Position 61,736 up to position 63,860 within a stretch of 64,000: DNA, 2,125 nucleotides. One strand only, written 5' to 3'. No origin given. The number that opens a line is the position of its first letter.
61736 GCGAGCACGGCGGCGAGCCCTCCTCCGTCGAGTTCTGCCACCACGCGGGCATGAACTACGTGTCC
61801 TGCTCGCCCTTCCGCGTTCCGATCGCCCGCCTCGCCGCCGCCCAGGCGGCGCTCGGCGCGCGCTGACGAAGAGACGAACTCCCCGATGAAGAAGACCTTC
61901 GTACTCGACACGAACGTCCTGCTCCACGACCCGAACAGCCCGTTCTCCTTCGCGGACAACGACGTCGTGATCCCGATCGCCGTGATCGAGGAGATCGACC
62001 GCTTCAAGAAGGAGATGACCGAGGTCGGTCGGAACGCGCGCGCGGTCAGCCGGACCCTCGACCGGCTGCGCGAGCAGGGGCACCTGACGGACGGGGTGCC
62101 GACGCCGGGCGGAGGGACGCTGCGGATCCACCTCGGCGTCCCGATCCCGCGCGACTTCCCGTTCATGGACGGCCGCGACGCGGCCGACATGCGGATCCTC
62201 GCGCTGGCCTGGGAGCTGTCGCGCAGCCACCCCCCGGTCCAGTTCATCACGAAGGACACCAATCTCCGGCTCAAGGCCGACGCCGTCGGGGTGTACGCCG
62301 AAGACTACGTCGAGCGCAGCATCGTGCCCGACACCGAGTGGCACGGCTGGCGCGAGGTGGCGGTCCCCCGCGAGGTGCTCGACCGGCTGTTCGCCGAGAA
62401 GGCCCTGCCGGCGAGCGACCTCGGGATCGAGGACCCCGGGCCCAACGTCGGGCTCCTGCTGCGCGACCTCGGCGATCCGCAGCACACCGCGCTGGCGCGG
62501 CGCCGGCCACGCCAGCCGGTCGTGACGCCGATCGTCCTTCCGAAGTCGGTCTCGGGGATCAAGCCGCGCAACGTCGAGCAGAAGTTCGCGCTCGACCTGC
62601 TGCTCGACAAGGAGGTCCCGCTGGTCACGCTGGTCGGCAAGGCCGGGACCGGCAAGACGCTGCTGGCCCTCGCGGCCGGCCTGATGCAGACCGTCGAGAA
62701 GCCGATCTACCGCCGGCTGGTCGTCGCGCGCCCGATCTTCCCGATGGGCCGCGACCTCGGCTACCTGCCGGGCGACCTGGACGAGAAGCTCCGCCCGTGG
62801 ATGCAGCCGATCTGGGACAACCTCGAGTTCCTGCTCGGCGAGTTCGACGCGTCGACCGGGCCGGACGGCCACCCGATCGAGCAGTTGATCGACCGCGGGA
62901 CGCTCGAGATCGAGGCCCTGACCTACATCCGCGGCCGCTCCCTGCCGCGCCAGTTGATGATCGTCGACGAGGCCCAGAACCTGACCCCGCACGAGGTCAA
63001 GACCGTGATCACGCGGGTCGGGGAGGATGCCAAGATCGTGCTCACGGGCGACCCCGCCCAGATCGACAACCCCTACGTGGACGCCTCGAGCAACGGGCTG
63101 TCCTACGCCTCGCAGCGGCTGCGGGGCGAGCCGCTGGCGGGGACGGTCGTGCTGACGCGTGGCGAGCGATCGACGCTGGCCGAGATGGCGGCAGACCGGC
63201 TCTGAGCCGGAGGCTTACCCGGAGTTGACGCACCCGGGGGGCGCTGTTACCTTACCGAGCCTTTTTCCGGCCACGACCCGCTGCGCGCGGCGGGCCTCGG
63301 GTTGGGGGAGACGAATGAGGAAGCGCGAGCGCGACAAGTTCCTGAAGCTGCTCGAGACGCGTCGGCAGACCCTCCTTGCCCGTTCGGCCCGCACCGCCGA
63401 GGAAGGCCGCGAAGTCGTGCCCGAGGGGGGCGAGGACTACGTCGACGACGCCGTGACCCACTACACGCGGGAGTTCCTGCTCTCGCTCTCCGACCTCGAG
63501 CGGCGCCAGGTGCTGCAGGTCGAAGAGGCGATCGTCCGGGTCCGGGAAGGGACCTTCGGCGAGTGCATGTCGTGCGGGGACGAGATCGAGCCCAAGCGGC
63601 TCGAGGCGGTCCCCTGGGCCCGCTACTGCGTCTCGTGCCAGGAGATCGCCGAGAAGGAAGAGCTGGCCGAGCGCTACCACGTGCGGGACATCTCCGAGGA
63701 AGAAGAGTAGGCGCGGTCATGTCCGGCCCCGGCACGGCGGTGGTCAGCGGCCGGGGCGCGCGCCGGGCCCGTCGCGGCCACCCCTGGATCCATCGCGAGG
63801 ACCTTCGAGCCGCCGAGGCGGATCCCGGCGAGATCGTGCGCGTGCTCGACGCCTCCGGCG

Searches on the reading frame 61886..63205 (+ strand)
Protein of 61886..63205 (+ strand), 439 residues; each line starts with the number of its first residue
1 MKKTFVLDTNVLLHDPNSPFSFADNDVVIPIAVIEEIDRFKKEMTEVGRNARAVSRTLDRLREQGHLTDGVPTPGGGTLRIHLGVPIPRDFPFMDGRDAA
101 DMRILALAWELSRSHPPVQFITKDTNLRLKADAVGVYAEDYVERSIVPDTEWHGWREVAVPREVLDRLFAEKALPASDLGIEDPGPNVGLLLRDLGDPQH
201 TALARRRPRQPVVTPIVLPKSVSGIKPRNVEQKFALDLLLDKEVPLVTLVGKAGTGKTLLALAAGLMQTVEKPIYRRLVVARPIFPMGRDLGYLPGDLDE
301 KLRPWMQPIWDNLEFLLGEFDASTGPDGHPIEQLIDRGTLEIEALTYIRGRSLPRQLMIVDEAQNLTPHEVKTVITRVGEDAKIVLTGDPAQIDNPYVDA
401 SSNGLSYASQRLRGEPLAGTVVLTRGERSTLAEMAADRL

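Call 6: find_encoding_contigs(protein=window:61886-63205:+, flank=10000, max_places=10)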
Protein window:61886-63205:+ (439 aa): no gene with exactly this product is on record in the collection.

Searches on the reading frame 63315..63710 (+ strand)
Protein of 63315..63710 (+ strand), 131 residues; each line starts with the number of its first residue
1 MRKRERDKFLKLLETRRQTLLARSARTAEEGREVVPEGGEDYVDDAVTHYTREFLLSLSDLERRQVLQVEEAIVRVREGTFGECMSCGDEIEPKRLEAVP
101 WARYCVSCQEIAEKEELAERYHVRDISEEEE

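Call 24: find_encoding_contigs(protein=window:63315-63710:+, flank=10000, max_places=10)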
Protein window:63315-63710:+ (131 aa): 6 contigs read that carry it; 6 places shown.
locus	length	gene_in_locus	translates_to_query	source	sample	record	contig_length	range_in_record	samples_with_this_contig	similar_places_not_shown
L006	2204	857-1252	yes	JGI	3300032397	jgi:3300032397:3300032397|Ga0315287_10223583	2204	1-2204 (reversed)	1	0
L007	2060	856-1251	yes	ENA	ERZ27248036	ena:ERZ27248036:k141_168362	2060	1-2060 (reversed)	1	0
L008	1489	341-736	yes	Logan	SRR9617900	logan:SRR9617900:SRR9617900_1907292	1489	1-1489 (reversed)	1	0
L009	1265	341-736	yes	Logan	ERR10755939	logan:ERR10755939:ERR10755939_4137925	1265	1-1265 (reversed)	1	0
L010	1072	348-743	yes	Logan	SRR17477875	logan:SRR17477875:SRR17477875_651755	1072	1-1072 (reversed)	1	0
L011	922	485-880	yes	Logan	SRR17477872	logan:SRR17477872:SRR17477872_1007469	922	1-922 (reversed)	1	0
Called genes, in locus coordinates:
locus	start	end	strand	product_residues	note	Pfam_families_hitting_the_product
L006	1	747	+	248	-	?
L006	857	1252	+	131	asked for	PF01258:zf-dskA_traR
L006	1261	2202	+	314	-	?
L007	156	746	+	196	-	PF02562:PhoH, PF13245:AAA_19 (faint), PF13604:AAA_30 (faint)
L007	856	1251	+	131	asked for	PF01258:zf-dskA_traR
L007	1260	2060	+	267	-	?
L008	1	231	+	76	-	?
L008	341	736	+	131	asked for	PF01258:zf-dskA_traR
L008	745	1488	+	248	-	?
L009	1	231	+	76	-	?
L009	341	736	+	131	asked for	PF01258:zf-dskA_traR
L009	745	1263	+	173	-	?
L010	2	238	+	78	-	?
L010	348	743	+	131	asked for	PF01258:zf-dskA_traR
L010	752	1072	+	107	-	?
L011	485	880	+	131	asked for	PF01258:zf-dskA_traR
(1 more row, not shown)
